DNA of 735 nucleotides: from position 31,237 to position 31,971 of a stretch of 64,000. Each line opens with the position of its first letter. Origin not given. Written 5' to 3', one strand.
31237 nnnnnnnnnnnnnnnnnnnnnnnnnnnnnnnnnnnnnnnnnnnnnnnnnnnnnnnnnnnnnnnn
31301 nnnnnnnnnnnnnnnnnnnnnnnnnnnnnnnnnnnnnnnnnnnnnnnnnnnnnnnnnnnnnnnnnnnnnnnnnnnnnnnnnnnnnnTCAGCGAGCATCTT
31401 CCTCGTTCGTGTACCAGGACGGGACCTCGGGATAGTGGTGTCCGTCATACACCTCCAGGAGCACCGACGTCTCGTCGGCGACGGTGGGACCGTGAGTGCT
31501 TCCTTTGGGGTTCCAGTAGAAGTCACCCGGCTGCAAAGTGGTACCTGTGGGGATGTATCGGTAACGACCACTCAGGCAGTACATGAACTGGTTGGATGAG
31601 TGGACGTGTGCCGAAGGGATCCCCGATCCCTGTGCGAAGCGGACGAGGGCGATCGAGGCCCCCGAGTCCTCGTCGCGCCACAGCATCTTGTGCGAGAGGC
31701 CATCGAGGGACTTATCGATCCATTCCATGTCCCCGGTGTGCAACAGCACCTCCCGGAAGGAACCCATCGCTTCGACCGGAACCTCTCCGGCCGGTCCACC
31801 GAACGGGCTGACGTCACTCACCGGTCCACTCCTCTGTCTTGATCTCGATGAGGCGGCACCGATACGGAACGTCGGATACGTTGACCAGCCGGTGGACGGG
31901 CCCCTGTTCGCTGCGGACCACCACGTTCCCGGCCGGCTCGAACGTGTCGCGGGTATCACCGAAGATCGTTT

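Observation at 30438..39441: Eleven-gene operon coupling a NitT/TauT-type (NMT1/THI5-like SBP) transporter to an aromatic or N-heterocycle degradation-like enzyme set with a RidA deaminase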

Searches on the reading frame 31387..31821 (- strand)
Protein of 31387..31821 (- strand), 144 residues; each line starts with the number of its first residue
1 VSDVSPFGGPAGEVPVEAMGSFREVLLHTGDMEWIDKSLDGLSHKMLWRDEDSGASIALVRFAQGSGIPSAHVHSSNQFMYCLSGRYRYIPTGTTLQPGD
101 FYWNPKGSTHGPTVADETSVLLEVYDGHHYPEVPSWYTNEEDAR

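Call 5: search_protein_families(library=pfam, proteins=[window:31387-31821:-], max_evalue=0.01)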
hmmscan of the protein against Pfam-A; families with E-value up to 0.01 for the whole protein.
window:31387-31821:- (144 aa): 3 families
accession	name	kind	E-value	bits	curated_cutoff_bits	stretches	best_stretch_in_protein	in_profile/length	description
PF12973.13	Cupin_7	-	4.3e-16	59.1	27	1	24-128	3-103/105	ChrR Cupin-like domain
PF07883.17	Cupin_2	-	6.7e-09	35.8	27.2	1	59-122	2-67/70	Cupin domain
PF14499.12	DUF4437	-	5.5e-07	29.4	24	1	24-122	136-241/250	Domain of unknown function (DUF4437)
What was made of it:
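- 31387..31821 (-): Cupin 2 (Cupin_7/DUF4437, 126-144 aa), the proposed metal-dependent C-C cleaving oxygenase and the marker of the module. Pfam Cupin_7 4e-16 (call 5).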

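Call 6: search_protein_families(library=ncbifam, proteins=[window:31387-31821:-], max_evalue=0.01)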
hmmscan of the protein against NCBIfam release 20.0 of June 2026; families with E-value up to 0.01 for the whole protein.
window:31387-31821:- (144 aa): 1 family
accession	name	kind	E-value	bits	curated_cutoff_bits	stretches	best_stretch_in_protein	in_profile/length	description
TIGR02451.1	anti_sig_ChrR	subfamily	0.0013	18.6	124.5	1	31-118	106-188/216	ChrR family anti-sigma-E factor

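Call 13: search_solved_structures(query=window:31387-31767:-, max_evalue=10, show_alignments=2)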
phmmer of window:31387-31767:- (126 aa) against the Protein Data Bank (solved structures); distinct sequences matched with E-value up to 10: 23.
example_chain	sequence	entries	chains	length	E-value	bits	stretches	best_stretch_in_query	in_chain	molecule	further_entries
3o14_A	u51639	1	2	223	0.00013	24.9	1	5-107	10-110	Anti-ECFsigma factor, ChrR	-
5bpx_A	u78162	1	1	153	0.00064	22.7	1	42-93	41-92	2,4'-dihydroxyacetophenone dioxygenase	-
4p9g_A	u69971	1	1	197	0.0011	22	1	42-93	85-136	2,4'-dihydroxyacetophenone dioxygenase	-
5fpz_A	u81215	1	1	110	0.0068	19.4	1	22-108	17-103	PECTIN DEGRADATION PROTEIN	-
5fpx_A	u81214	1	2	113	0.007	19.3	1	22-108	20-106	PECTIN DEGRADATION PROTEIN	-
5fq0_A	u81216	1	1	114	0.027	17.5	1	16-108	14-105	KDGF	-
3cjx_A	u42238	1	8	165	0.029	17.3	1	28-93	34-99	Protein of unknown function with a cupin-like fold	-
5fq0_B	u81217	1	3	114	0.03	17.3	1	15-108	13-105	KDGF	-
7zyb_A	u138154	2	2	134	0.035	17.1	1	7-107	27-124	Cupin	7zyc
6tzp_A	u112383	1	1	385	0.06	16.3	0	50-116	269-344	Oxalate decarboxylase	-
6ufi_A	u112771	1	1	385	0.062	16.3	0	50-116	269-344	Cupin domain-containing protein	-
4met_A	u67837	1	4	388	0.075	16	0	50-116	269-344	Oxalate decarboxylase OxdC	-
2uy8_A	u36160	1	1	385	0.082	15.9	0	50-116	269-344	OXALATE DECARBOXYLASE OXDC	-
3cew_A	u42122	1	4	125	0.084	15.8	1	35-84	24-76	Uncharacterized cupin protein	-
5vg3_A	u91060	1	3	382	0.1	15.6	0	50-116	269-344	Oxalate decarboxylase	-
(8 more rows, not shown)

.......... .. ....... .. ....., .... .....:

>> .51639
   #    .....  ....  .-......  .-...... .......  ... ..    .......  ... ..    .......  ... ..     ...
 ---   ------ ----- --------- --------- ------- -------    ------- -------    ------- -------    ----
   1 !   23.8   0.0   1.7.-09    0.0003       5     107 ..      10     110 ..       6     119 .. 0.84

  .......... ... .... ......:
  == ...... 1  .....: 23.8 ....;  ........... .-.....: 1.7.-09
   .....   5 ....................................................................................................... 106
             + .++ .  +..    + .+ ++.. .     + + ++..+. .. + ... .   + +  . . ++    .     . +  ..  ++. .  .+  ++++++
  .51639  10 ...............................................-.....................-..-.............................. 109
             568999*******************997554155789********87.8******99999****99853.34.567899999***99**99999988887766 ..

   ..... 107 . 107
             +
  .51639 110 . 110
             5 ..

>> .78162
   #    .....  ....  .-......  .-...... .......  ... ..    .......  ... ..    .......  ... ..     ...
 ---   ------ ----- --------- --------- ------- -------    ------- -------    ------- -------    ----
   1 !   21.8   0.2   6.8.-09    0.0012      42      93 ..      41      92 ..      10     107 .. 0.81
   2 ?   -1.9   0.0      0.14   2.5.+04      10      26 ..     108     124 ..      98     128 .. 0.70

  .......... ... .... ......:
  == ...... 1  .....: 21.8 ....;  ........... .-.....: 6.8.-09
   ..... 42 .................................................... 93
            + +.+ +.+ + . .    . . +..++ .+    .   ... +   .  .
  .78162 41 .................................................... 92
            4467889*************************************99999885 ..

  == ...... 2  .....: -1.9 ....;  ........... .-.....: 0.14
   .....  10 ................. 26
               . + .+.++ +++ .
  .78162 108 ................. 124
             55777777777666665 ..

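Call 27: find_related_loci(query=A1, collection=genome_contigs, flank=10000)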
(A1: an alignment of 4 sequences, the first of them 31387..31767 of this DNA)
Query A1 (126 aa) in genome_contigs; peptide patterns used: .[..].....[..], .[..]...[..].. (x = any residue, [..] = any of these).
599 stretches matched a pattern (row limit reached: there are more); 590 encode a relative of the query (tblastn E <= 1e-3); the best 80 are kept; 80 distinct loci.
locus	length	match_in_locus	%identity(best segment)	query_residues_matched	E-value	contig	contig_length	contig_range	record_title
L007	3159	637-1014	87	1-126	2e-76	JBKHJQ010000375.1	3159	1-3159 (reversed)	MAG: Actinomycetota bacterium isolate D5M12_10 NODE_18495_length_3159_cov_3.758054, whole genome shotgun sequence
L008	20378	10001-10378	78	1-126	1e-66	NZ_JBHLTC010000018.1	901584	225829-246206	Kribbella deserti strain CGMCC 1.15906 platanus_K_17_124_19, whole genome shotgun sequence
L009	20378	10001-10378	71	1-126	9e-66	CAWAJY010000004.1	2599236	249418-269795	MAG: uncultured Actinomycetes bacterium isolate MFD02579.bin.2.11 genome assembly, contig: contig_4210, whole genome sho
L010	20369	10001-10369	72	4-126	7e-64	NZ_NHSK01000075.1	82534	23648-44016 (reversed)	Rhodoplanes elegans strain DSM 11907 scaffold0075, whole genome shotgun sequence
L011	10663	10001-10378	69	1-126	4e-64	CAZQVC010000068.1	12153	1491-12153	MAG TPA_asm: uncultured bacterium isolate SRP187154_co1_250 genome assembly, contig: NODE_7085_length_12153_cov_40.13390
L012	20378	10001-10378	71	1-126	4e-64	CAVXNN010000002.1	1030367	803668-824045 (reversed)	MAG: uncultured Actinomycetes bacterium isolate MFD01721.bin.2.121 genome assembly, contig: contig_12875, whole genome s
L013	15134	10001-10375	70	1-125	6e-64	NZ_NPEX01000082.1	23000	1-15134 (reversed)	Rhodoplanes roseus strain DSM 5909 NODE_82_length_23000_cov_37.1878, whole genome shotgun sequence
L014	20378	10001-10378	75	1-126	4e-64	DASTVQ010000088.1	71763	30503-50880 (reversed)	MAG TPA_asm: Kribbella sp. isolate SMAG_U2363 k141_1177415, whole genome shotgun sequence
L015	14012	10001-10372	72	3-126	9e-64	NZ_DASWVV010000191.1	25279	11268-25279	MAG: Devosia sp. isolate SMAG_U3639 k141_599996, whole genome shotgun sequence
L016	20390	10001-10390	75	1-126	7e-64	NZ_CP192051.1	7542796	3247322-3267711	Kribbella sp. CA-247076 chromosome, complete genome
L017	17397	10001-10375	70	1-125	2e-63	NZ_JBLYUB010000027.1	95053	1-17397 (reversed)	Planosporangium sp. 12N6 NODE_27_length_95053_cov_27.430377, whole genome shotgun sequence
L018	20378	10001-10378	72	1-126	2e-63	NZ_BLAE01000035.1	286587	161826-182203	Acrocarpospora macrocephala strain NBRC 16266 sequence035, whole genome shotgun sequence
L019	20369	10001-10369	74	4-126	2e-63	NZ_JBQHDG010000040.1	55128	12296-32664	Phytohabitans sp. LJ34 LJ34-1_scaffold40, whole genome shotgun sequence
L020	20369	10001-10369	74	4-126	6e-63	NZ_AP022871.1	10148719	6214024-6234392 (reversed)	Phytohabitans suffuscus strain NBRC 105367 chromosome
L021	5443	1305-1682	70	1-126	5e-63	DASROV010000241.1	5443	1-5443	MAG TPA_asm: Trueperaceae bacterium isolate SMAG_U10277 k141_166080, whole genome shotgun sequence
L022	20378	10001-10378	71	1-126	4e-63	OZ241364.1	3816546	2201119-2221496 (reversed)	MAG: Solirubrobacterales bacterium isolate 2ae1c566-6e5f-4321-a3ba-fbf66b76e6c8 genome assembly, chromosome: 1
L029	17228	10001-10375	73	1-125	1e-62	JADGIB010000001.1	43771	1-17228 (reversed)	MAG: Solirubrobacteraceae bacterium isolate HOG64 NODE_299_length_43771_cov_30.175192, whole genome shotgun sequence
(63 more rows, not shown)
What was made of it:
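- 31387..31821 (-): About 590 hits in a one-genome-per-species collection (call 27).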

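Call 31: search_protein_families(library=pfam, proteins=[L020:2967-5516:+, L020:6216-7418:+, L020:7256-8782:+, L020:7178-8098:-, L020:11721-12230:+, L020:12227-12916:-, L020:12923-14047:-, L020:12992-14257:+, L020:14527-15330:-, L020:15415-16491:-], max_evalue=0.0001)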
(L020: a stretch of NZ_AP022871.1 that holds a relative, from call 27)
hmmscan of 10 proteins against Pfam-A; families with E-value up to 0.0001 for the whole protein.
L020:2967-5516:+ (849 aa): 2 families
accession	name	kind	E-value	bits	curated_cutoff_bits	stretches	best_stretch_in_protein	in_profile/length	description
PF00005.33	ABC_tran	-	3.7e-48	164.1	25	2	373-514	7-137/137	ABC transporter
PF13304.12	AAA_21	-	6.7e-09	36.7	27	0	380-427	2-49/304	AAA domain, putative AbiEii toxin, Type IV TA system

L020:6216-7418:+ (400 aa): 0 families

L020:7256-8782:+ (508 aa): 0 families

L020:7178-8098:- (306 aa): 2 families
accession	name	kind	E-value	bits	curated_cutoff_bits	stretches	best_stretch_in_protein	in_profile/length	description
PF00781.29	DAGK_cat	-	2.1e-21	76.3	23.6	1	17-134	2-124/125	Diacylglycerol kinase catalytic domain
PF19279.4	YegS_C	-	1.8e-15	57.4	27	1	146-298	5-157/158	YegS C-terminal NAD kinase beta sandwich-like domain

L020:11721-12230:+ (169 aa): 0 families

L020:12227-12916:- (229 aa): 0 families

L020:12923-14047:- (374 aa): 0 families

L020:12992-14257:+ (421 aa): 1 family
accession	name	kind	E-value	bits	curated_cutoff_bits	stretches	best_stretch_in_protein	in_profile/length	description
PF13006.12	Nterm_IS4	-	4.2e-23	81.8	25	1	14-112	2-95/95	Insertion element 4 transposase N-terminal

L020:14527-15330:- (267 aa): 1 family
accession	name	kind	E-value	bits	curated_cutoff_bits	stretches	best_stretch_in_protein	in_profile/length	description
PF13340.11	DUF4096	-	2.4e-12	47.4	34.3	1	14-93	1-75/76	Putative transposase of IS4/5 family (DUF4096)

L020:15415-16491:- (358 aa): 0 families
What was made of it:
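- Tried and rejected: The Phytohabitans flanks gave no pathway genes, only a diacylglycerol kinase, ABC ATPases and transposases (call 31).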

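Call 36: search_protein_families(library=pfam, proteins=[L009:537-2183:+, L009:2203-3447:+, L029:13212-14795:-, L022:3616-4665:+], max_evalue=0.0001)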
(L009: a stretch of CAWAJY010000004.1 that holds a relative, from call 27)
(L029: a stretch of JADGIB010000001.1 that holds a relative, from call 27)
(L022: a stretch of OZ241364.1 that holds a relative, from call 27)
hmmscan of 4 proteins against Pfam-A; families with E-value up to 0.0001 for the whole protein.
L009:537-2183:+ (548 aa): 7 families
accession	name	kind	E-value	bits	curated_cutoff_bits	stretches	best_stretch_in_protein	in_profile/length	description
PF13450.12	NAD_binding_8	-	1.1e-12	48.5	21.9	1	25-81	1-55/68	NAD(P)-binding Rossmann-like domain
PF01593.30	Amino_oxidase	-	4.1e-10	40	19.8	1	32-451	3-366/443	Flavin containing amine oxidoreductase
PF01266.30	DAO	-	1.8e-07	31.5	27.9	1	22-70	1-52/353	FAD dependent oxidoreductase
PF12831.13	FAD_oxidored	-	2.1e-05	24.4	27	1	22-61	1-40/416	FAD dependent oxidoreductase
PF00890.30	FAD_binding_2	-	2.7e-05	24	20.4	0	22-60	1-39/414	FAD binding domain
PF01134.28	GIDA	-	8.9e-05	22.2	22.1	0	22-59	1-39/391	Glucose inhibited division protein A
PF01946.23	Thi4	-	9e-05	22.3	26.2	0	19-58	16-56/235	Thi4 family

L009:2203-3447:+ (414 aa): 1 family
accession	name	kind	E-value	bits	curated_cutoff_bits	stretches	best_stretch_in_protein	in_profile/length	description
PF00067.27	p450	-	5.4e-25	88.5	22.8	1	209-381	223-431/462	Cytochrome P450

L029:13212-14795:- (527 aa): 2 families
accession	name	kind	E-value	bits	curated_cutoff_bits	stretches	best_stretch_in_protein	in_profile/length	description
PF00501.34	AMP-binding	-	6.7e-72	242.8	29.9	1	25-375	1-384/384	AMP-binding enzyme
PF13193.12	AMP-binding_C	-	1.7e-17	64.5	24.5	1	425-500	1-76/76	AMP-binding enzyme C-terminal domain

L022:3616-4665:+ (349 aa): 5 families
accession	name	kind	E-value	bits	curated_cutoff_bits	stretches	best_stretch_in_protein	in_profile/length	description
PF03446.21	NAD_binding_2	-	1.5e-40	139.3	21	1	54-213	1-161/161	NAD binding domain of 6-phosphogluconate dehydrogenase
PF14833.11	NAD_binding_11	-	1.3e-29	103.3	30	1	216-334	1-119/122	NAD-binding of NADP-dependent 3-hydroxyisobutyrate dehydrogenase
PF03807.23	F420_oxidored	-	4.5e-09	37.2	21.6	1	54-120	1-71/94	NADP oxidoreductase coenzyme F420-dependent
PF02826.25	2-Hacid_dh_C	-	3e-08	33.7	25.1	1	53-124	37-107/178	D-isomer specific 2-hydroxyacid dehydrogenase, NAD binding domain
PF03721.20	UDPG_MGDP_dh_N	-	1.1e-06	28.8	27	1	54-94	2-42/187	UDP-glucose/GDP-mannose dehydrogenase family, NAD binding domain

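Call 60: search_protein_families(library=ncbifam, proteins=[L009:537-2183:+], max_evalue=1e-10)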
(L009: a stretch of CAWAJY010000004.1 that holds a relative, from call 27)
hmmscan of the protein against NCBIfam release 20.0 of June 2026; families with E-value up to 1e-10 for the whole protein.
L009:537-2183:+ (548 aa): 7 families
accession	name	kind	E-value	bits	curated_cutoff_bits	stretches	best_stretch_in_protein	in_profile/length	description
NF045689.1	BCarotKetCrtO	equivalog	9.6e-60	202.7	1000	1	20-538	3-536/563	beta-carotene ketolase CrtO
TIGR02734.1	crtI_fam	subfamily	1.3e-24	86.8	238.1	1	23-535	1-486/504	phytoene desaturase family protein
NF045637.1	carotdesatCrtDProt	equivalog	1.2e-23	83.4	580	1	24-323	2-294/485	1-hydroxycarotenoid 3,4-desaturase CrtD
TIGR02730.1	carot_isom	equivalog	3.7e-15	55.7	586.9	0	238-528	216-477/493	carotenoid isomerase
NF058655.1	CrtID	equivalog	3.1e-13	49.4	640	0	24-80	2-56/478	bifunctional phytoene desaturase/3,4-desaturase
NF005560.0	PRK07233.1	equivalog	8.3e-13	47.9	252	0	24-82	4-65/435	hypothetical protein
TIGR03467.1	HpnE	equivalog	6.1e-12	45.6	283.05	0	24-60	2-38/430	hydroxysqualene dehydroxylase HpnE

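Call 63: search_dna_similar(query=window:31387-31767:-, collection=plasmids, mode=protein, max_evalue=1e-20, max_rows=40)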
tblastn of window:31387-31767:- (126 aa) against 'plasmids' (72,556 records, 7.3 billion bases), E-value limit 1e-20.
Records with a match: 6; places in all: 6; records where one place covers at least 80% of the query: 6.
Best place of each record, by identity: <60% 6.
By first word of the organism name: Streptomyces 3; Mesorhizobium 1; Agrobacterium 1; Gemmobacter 1.
By predicted mobility (MOB-suite, as given by PLSDB): non-mobilizable 4; conjugative 1; mobilizable 1.
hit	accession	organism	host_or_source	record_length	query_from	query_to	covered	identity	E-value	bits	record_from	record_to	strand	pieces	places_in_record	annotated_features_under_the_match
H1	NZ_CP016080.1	Mesorhizobium loti NZP2037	Lotus,cell culture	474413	1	126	100%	59.5%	1e-48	172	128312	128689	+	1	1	cupin domain-containing protein | Ldh family oxidoreductase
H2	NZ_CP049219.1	Agrobacterium tumefaciens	Clematis,cell culture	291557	3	126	98%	58.1%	2e-47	169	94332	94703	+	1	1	cupin domain-containing protein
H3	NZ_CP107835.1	Streptomyces sp. NBC_00525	-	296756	6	122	93%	50.0%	9e-33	127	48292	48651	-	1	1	cupin domain-containing protein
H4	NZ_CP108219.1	Streptomyces coelicoflavus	-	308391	6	122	93%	50.0%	3e-31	123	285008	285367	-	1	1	cupin domain-containing protein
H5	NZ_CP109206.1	Streptomyces anthocyanicus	-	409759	6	122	93%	49.2%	8e-31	121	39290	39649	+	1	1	cupin domain-containing protein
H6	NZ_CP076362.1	Gemmobacter fulvus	cell culture,Anabaena culture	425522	6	122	93%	47.5%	5e-29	116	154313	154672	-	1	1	cupin domain-containing protein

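Call 64: get_annotated_region(hit=H1, flank=12000)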
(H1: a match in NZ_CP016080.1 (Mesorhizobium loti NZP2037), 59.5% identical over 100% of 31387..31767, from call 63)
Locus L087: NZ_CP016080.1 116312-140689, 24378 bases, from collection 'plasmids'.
description: Mesorhizobium loti NZP2037 plasmid pML2037, complete sequence
organism: Mesorhizobium loti NZP2037 (NCBI taxid 935546)
taxonomy: Bacteria; Pseudomonadota; Alphaproteobacteria; Hyphomicrobiales; Phyllobacteriaceae; Mesorhizobium; Mesorhizobium loti; Mesorhizobium loti NZP2037
host: -; source: Lotus,cell culture; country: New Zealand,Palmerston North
typing (MOB-suite, as given by PLSDB): non-mobilizable; replicon IncP; mating-pair formation MPF_T
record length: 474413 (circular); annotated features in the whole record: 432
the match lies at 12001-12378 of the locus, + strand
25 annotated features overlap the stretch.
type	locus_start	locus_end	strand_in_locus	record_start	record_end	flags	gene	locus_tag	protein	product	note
CDS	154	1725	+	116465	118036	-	-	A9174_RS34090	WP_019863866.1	NAD(P)/FAD-dependent oxidoreductase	-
CDS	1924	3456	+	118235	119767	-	-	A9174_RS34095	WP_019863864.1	ABC transporter substrate-binding protein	-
CDS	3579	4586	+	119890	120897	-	-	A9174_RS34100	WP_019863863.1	ABC transporter permease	-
CDS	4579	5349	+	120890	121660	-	-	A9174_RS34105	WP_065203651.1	ABC transporter permease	-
CDS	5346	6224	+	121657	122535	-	-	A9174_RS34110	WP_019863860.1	ABC transporter ATP-binding protein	-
CDS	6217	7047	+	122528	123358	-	-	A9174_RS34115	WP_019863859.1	ATP-binding cassette domain-containing protein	-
CDS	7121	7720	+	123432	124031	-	-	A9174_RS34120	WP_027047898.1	VOC family protein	-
CDS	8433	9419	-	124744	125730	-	-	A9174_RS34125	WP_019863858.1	LysR family transcriptional regulator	-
CDS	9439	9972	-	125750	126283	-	-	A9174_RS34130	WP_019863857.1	SRPBCC domain-containing protein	-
CDS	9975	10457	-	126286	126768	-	-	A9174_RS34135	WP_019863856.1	(2Fe-2S)-binding protein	-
CDS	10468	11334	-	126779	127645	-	-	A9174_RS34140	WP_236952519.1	FAD binding domain-containing protein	-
CDS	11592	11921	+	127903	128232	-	-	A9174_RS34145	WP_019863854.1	hypothetical protein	-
CDS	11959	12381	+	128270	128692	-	-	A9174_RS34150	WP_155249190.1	cupin domain-containing protein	-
CDS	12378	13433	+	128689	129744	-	-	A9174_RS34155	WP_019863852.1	Ldh family oxidoreductase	-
CDS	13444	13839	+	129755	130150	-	-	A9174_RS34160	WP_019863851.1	RidA family protein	-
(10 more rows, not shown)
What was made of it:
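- Closest known: Pyridine-carboxylate pathways. Same: One Mesorhizobium plasmid copy lies next to SRPBCC, 2Fe-2S and FAD-binding genes, annotations typical of subunits of a molybdenum hydroxylase (call 64).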
